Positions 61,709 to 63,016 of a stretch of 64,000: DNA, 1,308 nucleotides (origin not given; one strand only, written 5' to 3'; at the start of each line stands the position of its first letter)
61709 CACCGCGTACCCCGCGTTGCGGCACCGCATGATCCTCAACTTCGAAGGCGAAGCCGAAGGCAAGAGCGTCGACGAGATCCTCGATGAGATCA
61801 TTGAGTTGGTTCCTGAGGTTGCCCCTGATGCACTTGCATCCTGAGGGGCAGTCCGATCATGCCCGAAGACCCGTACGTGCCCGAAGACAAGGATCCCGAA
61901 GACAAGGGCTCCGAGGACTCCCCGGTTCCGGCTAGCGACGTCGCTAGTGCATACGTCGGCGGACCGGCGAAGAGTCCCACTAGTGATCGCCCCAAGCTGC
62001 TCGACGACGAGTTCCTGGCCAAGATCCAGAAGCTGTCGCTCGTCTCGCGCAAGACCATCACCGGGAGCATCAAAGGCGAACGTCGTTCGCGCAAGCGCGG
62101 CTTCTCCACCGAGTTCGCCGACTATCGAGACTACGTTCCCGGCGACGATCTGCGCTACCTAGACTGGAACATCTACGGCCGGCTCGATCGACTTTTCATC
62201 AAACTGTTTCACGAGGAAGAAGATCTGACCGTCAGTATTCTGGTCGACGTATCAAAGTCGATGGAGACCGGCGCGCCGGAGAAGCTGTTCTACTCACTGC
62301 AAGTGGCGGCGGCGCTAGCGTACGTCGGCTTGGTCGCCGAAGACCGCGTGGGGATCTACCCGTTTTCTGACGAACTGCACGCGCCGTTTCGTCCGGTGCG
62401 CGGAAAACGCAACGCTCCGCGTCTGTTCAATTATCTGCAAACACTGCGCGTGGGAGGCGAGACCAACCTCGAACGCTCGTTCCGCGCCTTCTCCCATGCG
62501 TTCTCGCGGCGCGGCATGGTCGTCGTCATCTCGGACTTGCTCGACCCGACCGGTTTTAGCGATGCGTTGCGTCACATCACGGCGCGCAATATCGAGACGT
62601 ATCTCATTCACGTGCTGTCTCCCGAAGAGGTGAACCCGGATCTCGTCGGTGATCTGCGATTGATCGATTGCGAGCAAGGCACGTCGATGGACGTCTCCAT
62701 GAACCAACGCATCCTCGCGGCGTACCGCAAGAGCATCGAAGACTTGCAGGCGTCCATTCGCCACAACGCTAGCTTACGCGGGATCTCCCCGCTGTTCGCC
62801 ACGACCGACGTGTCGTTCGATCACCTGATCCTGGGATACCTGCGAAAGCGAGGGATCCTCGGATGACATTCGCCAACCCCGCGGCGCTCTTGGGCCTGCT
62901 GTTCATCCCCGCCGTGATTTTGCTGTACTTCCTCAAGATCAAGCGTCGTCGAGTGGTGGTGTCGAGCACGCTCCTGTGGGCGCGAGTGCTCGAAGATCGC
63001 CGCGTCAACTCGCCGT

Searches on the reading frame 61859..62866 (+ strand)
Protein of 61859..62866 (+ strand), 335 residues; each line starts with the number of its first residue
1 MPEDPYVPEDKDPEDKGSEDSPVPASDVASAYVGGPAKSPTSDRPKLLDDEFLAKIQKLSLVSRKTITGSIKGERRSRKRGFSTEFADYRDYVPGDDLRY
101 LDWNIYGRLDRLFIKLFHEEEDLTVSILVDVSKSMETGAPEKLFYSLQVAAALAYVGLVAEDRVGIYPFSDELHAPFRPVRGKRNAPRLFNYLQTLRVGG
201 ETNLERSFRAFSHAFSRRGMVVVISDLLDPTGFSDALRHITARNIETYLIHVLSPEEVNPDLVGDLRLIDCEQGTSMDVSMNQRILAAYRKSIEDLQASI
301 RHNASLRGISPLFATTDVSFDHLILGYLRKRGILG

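Call 34: find_encoding_contigs(protein=window:61859-62866:+, flank=10000, max_places=3)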
Protein window:61859-62866:+ (335 aa): 1 contig read that carries it; 1 place shown.
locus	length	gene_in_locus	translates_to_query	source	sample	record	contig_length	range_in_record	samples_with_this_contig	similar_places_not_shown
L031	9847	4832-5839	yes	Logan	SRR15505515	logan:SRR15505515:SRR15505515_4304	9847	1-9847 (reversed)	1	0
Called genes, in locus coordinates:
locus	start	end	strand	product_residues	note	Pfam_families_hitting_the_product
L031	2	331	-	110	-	?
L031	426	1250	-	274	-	-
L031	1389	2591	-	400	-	-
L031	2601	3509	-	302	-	-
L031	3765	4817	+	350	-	PF20030:bpMoxR, PF00004:AAA (weak), PF07726:AAA_3, PF07728:AAA_5, PF17863:AAA_lid_2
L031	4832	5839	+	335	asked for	PF01882:DUF58, PF05762:VWA_CoxE (weak), PF13519:VWA_2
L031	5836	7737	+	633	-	PF07584:BatA, PF13519:VWA_2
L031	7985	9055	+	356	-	-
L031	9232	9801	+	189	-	-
